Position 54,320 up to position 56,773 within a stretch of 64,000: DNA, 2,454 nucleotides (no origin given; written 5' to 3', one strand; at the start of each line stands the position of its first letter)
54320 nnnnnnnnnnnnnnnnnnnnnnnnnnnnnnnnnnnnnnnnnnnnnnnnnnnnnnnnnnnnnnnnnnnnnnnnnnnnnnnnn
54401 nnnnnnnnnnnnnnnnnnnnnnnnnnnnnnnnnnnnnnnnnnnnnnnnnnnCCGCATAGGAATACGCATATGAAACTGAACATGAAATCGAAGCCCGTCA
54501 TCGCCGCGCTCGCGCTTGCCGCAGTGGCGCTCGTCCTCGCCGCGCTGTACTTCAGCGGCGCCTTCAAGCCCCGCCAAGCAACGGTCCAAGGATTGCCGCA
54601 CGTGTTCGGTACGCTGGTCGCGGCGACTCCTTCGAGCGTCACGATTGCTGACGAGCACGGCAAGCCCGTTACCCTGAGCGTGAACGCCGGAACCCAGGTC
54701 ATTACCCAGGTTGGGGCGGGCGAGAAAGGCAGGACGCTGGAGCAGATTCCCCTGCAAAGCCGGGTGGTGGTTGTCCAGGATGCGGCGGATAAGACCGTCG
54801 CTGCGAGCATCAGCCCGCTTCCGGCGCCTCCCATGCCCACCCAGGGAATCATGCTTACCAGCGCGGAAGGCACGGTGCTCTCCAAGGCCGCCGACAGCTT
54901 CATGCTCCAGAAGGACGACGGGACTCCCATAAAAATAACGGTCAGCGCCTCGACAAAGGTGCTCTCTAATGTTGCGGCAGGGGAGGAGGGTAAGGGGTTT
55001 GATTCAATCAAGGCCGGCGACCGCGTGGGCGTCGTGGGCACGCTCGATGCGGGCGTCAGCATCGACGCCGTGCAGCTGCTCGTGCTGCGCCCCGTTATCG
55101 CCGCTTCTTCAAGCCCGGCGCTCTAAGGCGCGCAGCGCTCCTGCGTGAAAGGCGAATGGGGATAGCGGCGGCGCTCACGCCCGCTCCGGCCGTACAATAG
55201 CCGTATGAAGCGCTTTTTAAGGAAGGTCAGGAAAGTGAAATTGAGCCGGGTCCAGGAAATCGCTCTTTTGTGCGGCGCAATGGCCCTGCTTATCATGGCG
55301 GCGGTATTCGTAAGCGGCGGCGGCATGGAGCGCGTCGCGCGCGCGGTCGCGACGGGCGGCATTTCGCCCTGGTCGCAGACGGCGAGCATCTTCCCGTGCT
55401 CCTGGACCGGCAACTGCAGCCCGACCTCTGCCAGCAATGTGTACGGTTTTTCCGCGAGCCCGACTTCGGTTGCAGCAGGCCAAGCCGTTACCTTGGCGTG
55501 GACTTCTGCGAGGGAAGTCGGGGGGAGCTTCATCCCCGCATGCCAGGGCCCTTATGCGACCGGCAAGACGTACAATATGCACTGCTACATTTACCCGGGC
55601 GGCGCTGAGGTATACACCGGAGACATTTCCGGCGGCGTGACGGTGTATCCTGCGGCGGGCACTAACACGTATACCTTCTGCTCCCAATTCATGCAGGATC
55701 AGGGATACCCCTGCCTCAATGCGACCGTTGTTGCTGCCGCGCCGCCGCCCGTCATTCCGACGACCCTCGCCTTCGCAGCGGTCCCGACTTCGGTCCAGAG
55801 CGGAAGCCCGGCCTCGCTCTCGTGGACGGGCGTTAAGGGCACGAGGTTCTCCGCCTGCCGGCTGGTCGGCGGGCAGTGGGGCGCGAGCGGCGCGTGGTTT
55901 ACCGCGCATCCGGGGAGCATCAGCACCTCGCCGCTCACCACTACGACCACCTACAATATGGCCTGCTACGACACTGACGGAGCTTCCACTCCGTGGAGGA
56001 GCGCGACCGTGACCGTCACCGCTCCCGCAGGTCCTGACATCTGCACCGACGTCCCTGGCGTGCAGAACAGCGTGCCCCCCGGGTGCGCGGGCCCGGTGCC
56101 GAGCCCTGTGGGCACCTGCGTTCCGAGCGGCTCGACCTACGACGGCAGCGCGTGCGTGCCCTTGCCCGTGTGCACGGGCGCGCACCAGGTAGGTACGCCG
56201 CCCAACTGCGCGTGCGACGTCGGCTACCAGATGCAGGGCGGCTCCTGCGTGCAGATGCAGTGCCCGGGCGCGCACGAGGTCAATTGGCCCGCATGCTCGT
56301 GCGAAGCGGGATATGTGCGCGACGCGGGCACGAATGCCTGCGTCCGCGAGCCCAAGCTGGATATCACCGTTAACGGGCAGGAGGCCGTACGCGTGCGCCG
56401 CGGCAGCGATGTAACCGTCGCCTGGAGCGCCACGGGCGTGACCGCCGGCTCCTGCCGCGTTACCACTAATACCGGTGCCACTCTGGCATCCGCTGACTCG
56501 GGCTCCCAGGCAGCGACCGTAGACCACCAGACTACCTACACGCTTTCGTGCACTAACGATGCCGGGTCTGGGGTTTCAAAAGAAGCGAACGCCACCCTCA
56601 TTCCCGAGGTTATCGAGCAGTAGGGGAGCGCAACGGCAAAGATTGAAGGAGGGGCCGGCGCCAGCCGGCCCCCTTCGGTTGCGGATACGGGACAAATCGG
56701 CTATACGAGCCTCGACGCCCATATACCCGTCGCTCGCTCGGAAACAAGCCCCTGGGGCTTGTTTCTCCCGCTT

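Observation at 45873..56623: About 11-kb operon of mosaic secreted proteins with interleaved paralogous small anchored proteins; conserved extreme C-terminal PE(V/Y)xE motif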

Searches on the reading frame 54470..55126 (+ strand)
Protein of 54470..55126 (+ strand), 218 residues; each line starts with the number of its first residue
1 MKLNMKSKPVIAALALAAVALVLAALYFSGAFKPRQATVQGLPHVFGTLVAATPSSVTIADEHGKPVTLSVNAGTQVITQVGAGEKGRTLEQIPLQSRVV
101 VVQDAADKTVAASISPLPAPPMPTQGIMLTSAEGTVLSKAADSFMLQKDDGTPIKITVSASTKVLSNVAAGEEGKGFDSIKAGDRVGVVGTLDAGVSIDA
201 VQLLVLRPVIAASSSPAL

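Call 3: search_protein_families(library=pfam, proteins=[window:54470-55126:+], max_evalue=0.1)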
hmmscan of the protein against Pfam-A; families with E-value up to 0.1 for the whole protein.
window:54470-55126:+ (218 aa): 1 family
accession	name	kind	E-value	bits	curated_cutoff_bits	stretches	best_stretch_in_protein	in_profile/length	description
PF18914.6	DUF5666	-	0.041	14.6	27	1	133-200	1-56/60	Domain of unknown function (DUF5666)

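Call 17: find_homologous_proteins(query=window:54470-55126:+)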
Query window:54470-55126:+ (218 aa): 3 proteins with E <= 0.001 among 8000 candidates.
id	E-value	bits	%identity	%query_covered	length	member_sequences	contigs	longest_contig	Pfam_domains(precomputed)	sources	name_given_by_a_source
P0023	5.2e-123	426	97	100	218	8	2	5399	-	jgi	jgi:hypothetical protein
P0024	3.8e-113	394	90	100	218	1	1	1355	-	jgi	jgi:hypothetical protein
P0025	2.8e-70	255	69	82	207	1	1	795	-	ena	-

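Call 28: search_protein_families(library=ncbifam, proteins=[window:54470-55126:+], max_evalue=0.1)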
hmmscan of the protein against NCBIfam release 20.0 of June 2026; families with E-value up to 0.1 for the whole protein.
window:54470-55126:+ (218 aa): 4 families
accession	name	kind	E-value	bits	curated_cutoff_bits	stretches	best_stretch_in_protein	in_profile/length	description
NF001529.0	PRK00364.1-5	subfamily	0.0082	16.3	133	0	94-136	5-48/95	co-chaperone GroES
NF047848.1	relax_MbeA_E1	exception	0.032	13.4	500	1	17-64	172-219/497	plasmid mobilization relaxase MbeA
NF002628.0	PRK02290.1-6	equivalog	0.043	12.9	508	1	68-166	203-303/323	3-dehydroquinate synthase II family protein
NF001534.0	PRK00364.2-5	equivalog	0.045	13.8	120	0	94-141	4-52/94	co-chaperone GroES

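Call 43: predict_structure(alignment_id=A6)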
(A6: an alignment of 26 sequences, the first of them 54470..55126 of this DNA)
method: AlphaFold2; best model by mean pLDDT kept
length: 218 residues; sequences in the alignment: 26
mean_pLDDT: 77.0   pTM: 0.64
mean pLDDT of the five models: 77.0, 76.6, 75.2, 74.6, 74.5
residues with pLDDT >= 90: 103; 70-90: 54; 50-70: 12; < 50: 49
segments of 3 or more residues with pLDDT < 50: 1-40, 210-218
pLDDT, mean of each block of 10 residues (from residue 1): 42 45 39 33 83 93 91 91 92 91 89 84 73 93 93 92 90 91 91 83 75 32
secondary structure, 60 per line:
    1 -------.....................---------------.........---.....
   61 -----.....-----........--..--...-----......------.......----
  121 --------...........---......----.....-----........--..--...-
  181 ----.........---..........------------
elements in order: H8-28 E44-52 E56-60 E66-70 E76-83 E98-103 E110-116 E129-139 E143-148 E153-157 E163-170 E185-193 E197-206

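Call 68: search_solved_structures(query=A6, max_evalue=1)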
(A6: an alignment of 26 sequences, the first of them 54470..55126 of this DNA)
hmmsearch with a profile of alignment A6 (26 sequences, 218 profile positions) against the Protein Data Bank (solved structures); distinct sequences matched with E-value up to 1: 2.
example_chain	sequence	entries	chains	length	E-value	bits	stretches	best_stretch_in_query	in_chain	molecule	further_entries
4gnx_A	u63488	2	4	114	0.025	17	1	132-179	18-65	Putative uncharacterized protein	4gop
6k0a_E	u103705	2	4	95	0.58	12.5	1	128-161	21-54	Ribonuclease P protein component 1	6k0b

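Call 82: search_protein_families(library=padloc, proteins=[window:54470-55126:+], max_evalue=0.01)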
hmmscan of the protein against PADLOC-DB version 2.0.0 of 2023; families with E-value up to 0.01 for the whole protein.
window:54470-55126:+ (218 aa): 1 family
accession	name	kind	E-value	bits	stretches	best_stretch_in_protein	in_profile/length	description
PDLC01856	CARF3--CARF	-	0.0072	14.3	0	137-169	58-89/194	-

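Call 83: search_protein_families(library=phrogs, proteins=[window:54470-55126:+], max_evalue=0.01)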
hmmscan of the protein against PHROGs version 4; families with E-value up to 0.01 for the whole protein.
window:54470-55126:+ (218 aa): 0 families

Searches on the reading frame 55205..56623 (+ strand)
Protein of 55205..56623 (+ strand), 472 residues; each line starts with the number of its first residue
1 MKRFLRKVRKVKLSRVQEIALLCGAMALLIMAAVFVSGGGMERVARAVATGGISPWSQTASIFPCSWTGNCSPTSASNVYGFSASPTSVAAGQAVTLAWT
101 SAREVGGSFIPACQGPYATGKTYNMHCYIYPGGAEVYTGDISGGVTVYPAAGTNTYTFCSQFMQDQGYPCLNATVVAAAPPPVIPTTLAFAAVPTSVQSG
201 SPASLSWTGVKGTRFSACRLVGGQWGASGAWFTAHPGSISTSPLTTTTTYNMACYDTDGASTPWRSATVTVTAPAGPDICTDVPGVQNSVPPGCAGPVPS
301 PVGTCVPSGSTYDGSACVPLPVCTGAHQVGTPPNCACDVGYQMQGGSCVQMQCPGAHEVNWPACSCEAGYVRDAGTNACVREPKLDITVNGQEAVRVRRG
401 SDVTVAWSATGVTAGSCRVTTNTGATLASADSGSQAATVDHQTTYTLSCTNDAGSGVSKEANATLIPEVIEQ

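Call 3: search_protein_families(library=pfam, proteins=[window:55205-56623:+], max_evalue=0.1)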
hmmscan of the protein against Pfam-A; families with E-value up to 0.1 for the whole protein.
window:55205-56623:+ (472 aa): 2 families
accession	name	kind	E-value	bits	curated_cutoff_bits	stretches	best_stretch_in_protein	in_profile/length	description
PF06247.17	Plasmod_Pvs28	-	0.0017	18.8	26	0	322-349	12-41/41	Pvs28 EGF domain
PF12946.13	EGF_MSP1_1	-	0.0081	16.6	27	0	335-349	23-37/37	MSP1 EGF domain 1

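Call 28: search_protein_families(library=ncbifam, proteins=[window:55205-56623:+], max_evalue=0.1)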
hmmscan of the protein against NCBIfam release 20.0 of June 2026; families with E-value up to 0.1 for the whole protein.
window:55205-56623:+ (472 aa): 0 families

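Call 82: search_protein_families(library=padloc, proteins=[window:55205-56623:+], max_evalue=0.01)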
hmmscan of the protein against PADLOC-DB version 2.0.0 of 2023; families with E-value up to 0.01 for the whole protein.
window:55205-56623:+ (472 aa): 0 families

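Call 83: search_protein_families(library=phrogs, proteins=[window:55205-56623:+], max_evalue=0.01)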
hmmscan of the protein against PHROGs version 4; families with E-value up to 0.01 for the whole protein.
window:55205-56623:+ (472 aa): 0 families
